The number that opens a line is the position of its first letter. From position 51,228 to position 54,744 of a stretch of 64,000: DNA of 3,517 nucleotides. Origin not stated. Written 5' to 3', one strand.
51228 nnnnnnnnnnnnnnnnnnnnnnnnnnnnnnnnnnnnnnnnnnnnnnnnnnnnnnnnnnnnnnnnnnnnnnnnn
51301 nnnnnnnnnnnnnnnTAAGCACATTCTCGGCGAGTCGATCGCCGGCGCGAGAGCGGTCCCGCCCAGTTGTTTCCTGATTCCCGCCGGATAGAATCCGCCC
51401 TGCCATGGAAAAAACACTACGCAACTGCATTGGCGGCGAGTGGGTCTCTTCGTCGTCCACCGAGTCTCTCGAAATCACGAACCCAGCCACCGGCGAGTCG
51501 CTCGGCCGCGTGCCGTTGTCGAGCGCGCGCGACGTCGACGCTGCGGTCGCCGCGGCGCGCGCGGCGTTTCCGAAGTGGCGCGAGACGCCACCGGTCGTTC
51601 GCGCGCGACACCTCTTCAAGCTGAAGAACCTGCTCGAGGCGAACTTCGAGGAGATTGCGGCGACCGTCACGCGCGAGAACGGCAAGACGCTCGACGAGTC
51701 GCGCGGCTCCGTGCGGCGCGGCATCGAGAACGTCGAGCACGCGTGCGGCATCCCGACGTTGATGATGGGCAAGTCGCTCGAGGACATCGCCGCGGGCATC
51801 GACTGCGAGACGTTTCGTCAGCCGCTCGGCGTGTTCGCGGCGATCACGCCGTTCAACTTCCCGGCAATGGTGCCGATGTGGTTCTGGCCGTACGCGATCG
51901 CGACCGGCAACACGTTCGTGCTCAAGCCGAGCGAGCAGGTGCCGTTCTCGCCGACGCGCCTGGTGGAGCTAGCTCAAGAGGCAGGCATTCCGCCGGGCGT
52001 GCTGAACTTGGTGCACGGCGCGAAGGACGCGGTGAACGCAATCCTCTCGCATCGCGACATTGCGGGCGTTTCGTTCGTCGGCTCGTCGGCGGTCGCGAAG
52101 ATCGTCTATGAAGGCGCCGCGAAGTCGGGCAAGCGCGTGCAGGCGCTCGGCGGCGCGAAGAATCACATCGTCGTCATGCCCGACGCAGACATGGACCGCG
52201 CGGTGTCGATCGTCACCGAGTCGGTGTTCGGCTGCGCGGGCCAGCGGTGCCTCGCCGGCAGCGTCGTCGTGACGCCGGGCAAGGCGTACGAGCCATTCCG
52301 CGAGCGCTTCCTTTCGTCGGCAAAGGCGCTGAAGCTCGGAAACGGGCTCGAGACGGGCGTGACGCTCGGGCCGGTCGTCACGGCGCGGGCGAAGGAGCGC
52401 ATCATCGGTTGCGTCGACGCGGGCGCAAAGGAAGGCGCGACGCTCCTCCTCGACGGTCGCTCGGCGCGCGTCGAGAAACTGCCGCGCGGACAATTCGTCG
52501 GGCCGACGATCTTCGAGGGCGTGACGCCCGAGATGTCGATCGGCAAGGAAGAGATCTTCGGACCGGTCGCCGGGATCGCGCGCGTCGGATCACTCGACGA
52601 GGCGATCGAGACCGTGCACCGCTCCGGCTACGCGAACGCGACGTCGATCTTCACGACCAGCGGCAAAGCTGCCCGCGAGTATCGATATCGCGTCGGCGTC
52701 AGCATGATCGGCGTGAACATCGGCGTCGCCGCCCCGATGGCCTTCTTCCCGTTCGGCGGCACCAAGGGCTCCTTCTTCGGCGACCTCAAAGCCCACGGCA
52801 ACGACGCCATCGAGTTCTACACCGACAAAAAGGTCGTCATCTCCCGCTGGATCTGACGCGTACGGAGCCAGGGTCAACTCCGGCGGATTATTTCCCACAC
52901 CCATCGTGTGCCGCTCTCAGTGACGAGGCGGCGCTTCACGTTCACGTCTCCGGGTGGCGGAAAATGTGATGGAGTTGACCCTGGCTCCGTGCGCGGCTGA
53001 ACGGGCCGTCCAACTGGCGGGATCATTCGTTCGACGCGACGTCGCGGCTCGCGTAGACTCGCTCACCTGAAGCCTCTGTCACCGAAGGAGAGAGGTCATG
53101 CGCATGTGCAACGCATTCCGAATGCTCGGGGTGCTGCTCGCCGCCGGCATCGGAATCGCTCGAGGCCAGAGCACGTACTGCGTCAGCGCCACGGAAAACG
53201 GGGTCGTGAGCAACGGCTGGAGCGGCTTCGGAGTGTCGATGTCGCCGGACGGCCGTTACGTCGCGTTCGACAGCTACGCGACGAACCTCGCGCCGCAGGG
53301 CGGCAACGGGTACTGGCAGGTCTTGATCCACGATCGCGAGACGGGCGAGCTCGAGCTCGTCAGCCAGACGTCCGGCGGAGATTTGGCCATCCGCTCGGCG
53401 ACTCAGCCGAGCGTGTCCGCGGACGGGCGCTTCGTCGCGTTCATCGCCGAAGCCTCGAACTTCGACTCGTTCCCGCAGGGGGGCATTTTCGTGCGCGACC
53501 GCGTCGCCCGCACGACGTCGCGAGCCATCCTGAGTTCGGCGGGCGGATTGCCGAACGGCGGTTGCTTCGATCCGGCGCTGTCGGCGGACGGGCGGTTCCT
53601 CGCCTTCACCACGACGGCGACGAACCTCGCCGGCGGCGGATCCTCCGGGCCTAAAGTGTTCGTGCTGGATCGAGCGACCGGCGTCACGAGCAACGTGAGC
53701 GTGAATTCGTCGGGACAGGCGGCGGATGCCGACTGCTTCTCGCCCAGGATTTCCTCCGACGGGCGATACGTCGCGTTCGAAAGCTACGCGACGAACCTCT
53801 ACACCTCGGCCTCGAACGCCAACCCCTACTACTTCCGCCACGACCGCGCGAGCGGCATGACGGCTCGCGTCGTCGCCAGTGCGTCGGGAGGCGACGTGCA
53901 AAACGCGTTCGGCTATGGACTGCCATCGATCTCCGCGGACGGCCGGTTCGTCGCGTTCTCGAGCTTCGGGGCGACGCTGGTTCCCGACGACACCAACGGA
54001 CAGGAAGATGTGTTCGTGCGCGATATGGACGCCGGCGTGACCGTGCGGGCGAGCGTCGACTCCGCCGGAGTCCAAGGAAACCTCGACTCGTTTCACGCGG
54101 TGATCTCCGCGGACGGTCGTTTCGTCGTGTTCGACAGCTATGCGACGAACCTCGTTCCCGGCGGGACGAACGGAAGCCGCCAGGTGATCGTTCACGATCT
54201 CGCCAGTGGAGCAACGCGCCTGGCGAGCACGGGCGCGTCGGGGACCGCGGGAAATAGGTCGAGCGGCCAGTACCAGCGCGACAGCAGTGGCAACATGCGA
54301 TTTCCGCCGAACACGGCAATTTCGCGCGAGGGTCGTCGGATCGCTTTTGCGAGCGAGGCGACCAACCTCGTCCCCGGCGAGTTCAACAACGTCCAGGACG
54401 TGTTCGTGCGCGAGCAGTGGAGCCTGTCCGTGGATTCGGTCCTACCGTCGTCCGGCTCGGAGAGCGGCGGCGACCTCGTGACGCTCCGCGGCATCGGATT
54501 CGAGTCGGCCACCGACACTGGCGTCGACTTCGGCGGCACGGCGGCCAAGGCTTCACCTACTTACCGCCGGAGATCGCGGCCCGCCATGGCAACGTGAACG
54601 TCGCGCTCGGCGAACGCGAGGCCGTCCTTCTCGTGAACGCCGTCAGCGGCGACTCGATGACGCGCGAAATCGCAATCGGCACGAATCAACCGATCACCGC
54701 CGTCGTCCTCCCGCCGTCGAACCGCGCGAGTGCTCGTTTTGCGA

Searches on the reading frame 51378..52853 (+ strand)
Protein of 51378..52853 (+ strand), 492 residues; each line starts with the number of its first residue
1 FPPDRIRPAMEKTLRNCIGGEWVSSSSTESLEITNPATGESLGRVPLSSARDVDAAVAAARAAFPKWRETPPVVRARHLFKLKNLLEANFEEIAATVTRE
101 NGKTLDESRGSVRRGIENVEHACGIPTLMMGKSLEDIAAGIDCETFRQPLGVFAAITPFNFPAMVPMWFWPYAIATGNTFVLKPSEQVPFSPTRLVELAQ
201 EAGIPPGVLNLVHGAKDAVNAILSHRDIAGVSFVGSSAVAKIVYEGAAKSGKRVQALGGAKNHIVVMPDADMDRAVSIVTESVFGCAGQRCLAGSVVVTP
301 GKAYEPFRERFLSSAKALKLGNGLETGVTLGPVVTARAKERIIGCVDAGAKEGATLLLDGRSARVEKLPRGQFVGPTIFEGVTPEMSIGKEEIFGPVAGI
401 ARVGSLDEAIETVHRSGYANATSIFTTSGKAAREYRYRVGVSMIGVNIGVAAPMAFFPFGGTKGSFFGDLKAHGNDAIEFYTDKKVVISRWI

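Call 39: search_protein_families(library=pfam, proteins=[window:51378-52853:+], max_evalue=0.00001)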
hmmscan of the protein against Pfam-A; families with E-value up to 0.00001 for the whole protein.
window:51378-52853:+ (492 aa): 1 family
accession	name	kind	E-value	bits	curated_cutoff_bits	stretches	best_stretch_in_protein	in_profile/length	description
PF00171.27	Aldedh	-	1.2e-139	466.2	23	1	22-487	1-461/461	Aldehyde dehydrogenase family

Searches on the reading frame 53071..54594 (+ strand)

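Call 39: search_protein_families(library=pfam, proteins=[window:53071-54594:+], max_evalue=0.00001)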
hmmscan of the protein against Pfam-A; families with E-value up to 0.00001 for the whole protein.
window:53071-54594:+ (508 aa): 1 family
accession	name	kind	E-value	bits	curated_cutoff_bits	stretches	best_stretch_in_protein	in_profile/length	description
PF07676.18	PD40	-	7.5e-16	58.1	20.9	0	283-301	12-30/38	WD40-like Beta Propeller Repeat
